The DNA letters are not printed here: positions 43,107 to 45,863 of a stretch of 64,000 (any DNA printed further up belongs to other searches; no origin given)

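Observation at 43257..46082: CstR-like persulfide-sensing module: CsoR-family repressor, ATACC-N7-GGTAT operator and a four-domain CoADR-rhodanese-TusA-DsrE fusion, divergent from gyrB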

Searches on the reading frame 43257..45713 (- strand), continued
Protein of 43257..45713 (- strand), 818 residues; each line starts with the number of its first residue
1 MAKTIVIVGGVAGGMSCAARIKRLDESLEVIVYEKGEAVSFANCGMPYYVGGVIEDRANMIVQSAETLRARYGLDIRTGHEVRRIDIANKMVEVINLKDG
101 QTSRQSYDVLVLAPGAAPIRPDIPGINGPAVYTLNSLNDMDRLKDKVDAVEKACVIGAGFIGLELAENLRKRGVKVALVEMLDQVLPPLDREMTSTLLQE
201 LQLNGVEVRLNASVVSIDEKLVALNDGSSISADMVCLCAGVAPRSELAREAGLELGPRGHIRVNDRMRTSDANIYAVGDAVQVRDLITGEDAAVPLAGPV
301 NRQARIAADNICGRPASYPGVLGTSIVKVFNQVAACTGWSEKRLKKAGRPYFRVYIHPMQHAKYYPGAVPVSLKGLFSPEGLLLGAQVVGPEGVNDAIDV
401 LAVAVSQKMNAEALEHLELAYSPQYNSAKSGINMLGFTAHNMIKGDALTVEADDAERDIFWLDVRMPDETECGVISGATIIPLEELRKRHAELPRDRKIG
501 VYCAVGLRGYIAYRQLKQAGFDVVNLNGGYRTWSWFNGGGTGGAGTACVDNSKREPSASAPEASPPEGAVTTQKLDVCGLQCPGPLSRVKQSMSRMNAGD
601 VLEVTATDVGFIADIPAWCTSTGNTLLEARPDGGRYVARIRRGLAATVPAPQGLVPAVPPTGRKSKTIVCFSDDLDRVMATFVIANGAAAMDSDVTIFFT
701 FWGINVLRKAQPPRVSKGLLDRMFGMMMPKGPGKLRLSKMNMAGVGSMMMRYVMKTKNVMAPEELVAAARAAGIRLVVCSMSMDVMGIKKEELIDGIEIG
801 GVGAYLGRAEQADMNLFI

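Call 24: find_encoding_contigs(protein=P0034, flank=5000, max_places=1)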
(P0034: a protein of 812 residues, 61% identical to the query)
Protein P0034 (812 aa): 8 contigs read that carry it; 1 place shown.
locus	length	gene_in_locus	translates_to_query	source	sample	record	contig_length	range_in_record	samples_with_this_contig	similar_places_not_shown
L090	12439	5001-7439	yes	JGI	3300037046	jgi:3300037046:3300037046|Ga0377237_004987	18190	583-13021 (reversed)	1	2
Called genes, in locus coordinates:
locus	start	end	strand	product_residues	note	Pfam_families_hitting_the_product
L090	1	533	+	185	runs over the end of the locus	-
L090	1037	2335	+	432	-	PF06134:RhaA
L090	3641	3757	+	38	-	-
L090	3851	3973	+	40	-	-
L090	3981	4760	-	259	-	PF01261:AP_endonuc_2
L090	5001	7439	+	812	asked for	PF01266:DAO (faint), PF07992:Pyr_redox_2, PF00070:Pyr_redox, PF02852:Pyr_redox_dim, PF00581:Rhodanese, PF01206:TusA, PF02635:DsrE, PF13686:DrsE_2, +2 more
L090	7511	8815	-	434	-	PF01408:GFO_IDH_MocA, PF19051:GFO_IDH_MocA_C2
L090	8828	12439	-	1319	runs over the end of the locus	PF01261:AP_endonuc_2, PF06439:3keto-disac_hyd, PF02985:HEAT (faint), PF13646:HEAT_2, PF00754:F5_F8_type_C (weak)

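Call 26: find_encoding_contigs(protein=P0001, flank=10000, max_places=2)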
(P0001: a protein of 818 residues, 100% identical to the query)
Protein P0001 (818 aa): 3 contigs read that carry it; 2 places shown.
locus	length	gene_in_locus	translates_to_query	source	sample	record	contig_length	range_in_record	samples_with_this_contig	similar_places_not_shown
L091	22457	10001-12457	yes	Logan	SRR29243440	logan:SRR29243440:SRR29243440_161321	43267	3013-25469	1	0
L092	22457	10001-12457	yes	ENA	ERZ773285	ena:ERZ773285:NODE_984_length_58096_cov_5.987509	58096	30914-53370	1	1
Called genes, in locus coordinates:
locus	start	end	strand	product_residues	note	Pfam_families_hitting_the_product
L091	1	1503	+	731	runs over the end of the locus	PF03648:Glyco_hydro_67N (faint)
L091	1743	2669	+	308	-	PF01116:F_bP_aldolase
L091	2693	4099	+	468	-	PF02952:Fucose_iso_C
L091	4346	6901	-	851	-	PF00521:DNA_topoisoIV, PF03989:DNA_gyraseA_C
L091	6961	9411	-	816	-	PF02518:HATPase_c, PF00204:DNA_gyraseB, PF01751:Toprim, PF00986:DNA_gyraseB_C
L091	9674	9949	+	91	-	PF02583:Trns_repr_metal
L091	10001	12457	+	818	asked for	PF01266:DAO (faint), PF07992:Pyr_redox_2, PF13738:Pyr_redox_3 (weak), PF00070:Pyr_redox, PF02852:Pyr_redox_dim, PF00581:Rhodanese, PF01206:TusA, PF13686:DrsE_2, +3 more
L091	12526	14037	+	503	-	PF00425:Chorismate_bind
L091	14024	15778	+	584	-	PF02776:TPP_enzyme_N, PF16582:TPP_enzyme_M_2, PF02775:TPP_enzyme_C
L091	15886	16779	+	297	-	PF02219:MTHFR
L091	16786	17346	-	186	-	PF00753:Lactamase_B, PF12706:Lactamase_B_2 (weak)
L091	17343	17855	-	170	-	-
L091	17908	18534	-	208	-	-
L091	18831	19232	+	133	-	PF03819:MazG (faint)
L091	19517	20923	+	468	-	PF11638:DnaA_N, PF00308:Bac_DnaA, PF01695:IstB_IS21, PF00004:AAA (weak), PF08299:Bac_DnaA_C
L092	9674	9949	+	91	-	PF02583:Trns_repr_metal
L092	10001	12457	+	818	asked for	PF01266:DAO (faint), PF07992:Pyr_redox_2, PF13738:Pyr_redox_3 (weak), PF00070:Pyr_redox, PF02852:Pyr_redox_dim, PF00581:Rhodanese, PF01206:TusA, PF13686:DrsE_2, +3 more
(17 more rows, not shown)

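Call 30: find_encoding_contigs(protein=P0002, flank=3000, max_places=1)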
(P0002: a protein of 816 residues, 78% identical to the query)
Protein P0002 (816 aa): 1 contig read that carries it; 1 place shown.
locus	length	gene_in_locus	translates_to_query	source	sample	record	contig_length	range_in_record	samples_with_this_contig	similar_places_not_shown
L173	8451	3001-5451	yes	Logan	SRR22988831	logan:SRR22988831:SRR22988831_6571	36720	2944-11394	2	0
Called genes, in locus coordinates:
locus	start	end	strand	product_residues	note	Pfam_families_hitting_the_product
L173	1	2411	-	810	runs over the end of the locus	PF02518:HATPase_c, PF00204:DNA_gyraseB, PF01751:Toprim, PF00986:DNA_gyraseB_C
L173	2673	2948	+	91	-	PF02583:Trns_repr_metal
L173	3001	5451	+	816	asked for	PF01266:DAO (faint), PF07992:Pyr_redox_2, PF13738:Pyr_redox_3 (weak), PF00070:Pyr_redox, PF02852:Pyr_redox_dim, PF00581:Rhodanese, PF01206:TusA, PF13686:DrsE_2, +3 more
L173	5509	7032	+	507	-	PF00425:Chorismate_bind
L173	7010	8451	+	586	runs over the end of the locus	PF02776:TPP_enzyme_N, PF16582:TPP_enzyme_M_2, PF02775:TPP_enzyme_C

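Call 31: find_encoding_contigs(protein=P0004, flank=3000, max_places=1)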
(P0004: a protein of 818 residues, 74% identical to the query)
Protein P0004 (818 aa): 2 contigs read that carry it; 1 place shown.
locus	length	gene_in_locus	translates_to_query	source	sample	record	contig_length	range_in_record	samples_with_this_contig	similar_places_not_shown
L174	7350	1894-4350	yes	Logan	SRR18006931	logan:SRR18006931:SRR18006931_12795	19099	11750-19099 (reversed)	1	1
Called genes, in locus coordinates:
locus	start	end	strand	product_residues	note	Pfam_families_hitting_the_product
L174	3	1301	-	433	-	?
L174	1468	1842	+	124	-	PF02583:Trns_repr_metal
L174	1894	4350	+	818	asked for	PF01266:DAO (faint), PF07992:Pyr_redox_2, PF00070:Pyr_redox, PF02852:Pyr_redox_dim (weak), PF00581:Rhodanese, PF01206:TusA, PF02635:DsrE (weak), PF13686:DrsE_2, +2 more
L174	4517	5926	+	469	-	PF00425:Chorismate_bind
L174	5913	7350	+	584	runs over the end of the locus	PF02776:TPP_enzyme_N, PF16582:TPP_enzyme_M_2, PF02775:TPP_enzyme_C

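Call 32: find_encoding_contigs(protein=P0011, flank=3000, max_places=1)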
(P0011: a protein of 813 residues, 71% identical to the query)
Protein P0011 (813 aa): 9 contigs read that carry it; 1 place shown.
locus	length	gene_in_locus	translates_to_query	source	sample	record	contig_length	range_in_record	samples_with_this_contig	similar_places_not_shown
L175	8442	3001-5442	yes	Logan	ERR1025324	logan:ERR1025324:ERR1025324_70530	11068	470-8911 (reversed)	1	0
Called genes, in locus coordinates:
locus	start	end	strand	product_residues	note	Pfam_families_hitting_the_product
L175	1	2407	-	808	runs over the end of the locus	PF02518:HATPase_c, PF00204:DNA_gyraseB, PF01751:Toprim, PF00986:DNA_gyraseB_C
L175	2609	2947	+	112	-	PF02583:Trns_repr_metal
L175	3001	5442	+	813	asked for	PF07992:Pyr_redox_2, PF13738:Pyr_redox_3 (weak), PF00070:Pyr_redox, PF02852:Pyr_redox_dim (weak), PF00581:Rhodanese, PF01206:TusA, PF02635:DsrE, PF13686:DrsE_2, +2 more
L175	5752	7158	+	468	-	PF00425:Chorismate_bind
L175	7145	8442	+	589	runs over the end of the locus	?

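Call 48: search_protein_families(library=pfam, alignment_id=A5, max_evalue=0.0001)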
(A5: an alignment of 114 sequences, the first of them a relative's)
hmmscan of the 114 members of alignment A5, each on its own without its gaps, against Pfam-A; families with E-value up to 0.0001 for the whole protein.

A. member 1, L001:4434-4742:+ (103 aa): 3 families
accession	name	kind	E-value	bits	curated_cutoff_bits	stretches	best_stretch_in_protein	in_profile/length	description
PF12840.13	HTH_20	-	3.7e-12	46.5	27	1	26-73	1-49/51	Helix-turn-helix domain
PF01022.26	HTH_5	-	1.6e-09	38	22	1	29-72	2-45/47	Bacterial regulatory protein, arsR family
PF12802.13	MarR_2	-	1.6e-06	28.6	27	1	37-77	13-55/61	MarR family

B. families by the number of members that match (of 114 scanned): 45 families (the first 25 are shown)
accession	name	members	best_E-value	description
PF01022.26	HTH_5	14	9.6e-13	Bacterial regulatory protein, arsR family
PF12840.13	HTH_20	14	3.7e-12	Helix-turn-helix domain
PF12802.13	MarR_2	8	3.4e-07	MarR family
PF02583.22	Trns_repr_metal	2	4.6e-27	Metal-sensitive transcriptional repressor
PF02001.22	DUF134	2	1.4e-18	Protein of unknown function DUF134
PF13192.12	Thioredoxin_3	2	1.2e-05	Thioredoxin domain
PF01978.25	TrmB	2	6.5e-05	Sugar-specific transcriptional regulator TrmB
PF01161.25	PBP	1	3.5e-40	Phosphatidylethanolamine-binding protein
PF12671.13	Amidase_6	1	2.4e-35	Putative amidase domain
PF00085.26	Thioredoxin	1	1.4e-30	Thioredoxin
PF00543.27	P-II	1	3.2e-26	Nitrogen regulatory protein P-II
PF01880.24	Desulfoferrodox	1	5.1e-25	Desulfoferrodoxin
PF00462.30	Glutaredoxin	1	1.1e-18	Glutaredoxin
PF00149.33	Metallophos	1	3.1e-16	Calcineurin-like phosphoesterase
PF02686.20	GatC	1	4.9e-16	Glu-tRNAGln amidotransferase C subunit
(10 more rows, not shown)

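Call 49: search_protein_families(library=pfam, alignment_id=A6, max_evalue=0.0001)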
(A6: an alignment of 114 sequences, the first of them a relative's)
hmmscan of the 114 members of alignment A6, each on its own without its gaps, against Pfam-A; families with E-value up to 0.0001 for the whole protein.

A. member 1, L042:1035-1394:+ (120 aa): 0 families

B. families by the number of members that match (of 114 scanned): 42 families (the first 25 are shown)
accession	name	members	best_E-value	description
PF01022.26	HTH_5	6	1e-14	Bacterial regulatory protein, arsR family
PF12840.13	HTH_20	4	3.1e-09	Helix-turn-helix domain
PF12802.13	MarR_2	4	1.9e-07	MarR family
PF13463.12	HTH_27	3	4.6e-16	Winged helix DNA-binding domain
PF01242.24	PTPS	2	3.2e-12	6-pyruvoyl tetrahydropterin synthase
PF01978.25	TrmB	2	1e-09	Sugar-specific transcriptional regulator TrmB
PF22381.2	Staph_reg_Sar_Rot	2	3.6e-09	Transcriptional regulator SarA/Rot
PF00334.24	NDK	1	2.1e-54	Nucleoside diphosphate kinase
PF00857.26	Isochorismatase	1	6.8e-33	Isochorismatase domain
PF00085.26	Thioredoxin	1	1.4e-32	Thioredoxin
PF10011.15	DUF2254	1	4.7e-27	Predicted membrane protein (DUF2254)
PF12674.12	Zn_ribbon_2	1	2.5e-26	Putative zinc ribbon domain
PF13380.12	CoA_binding_2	1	5.3e-17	CoA binding domain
PF00293.34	NUDIX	1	5e-15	NUDIX domain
PF13545.12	HTH_Crp_2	1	1.3e-14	Crp-like helix-turn-helix domain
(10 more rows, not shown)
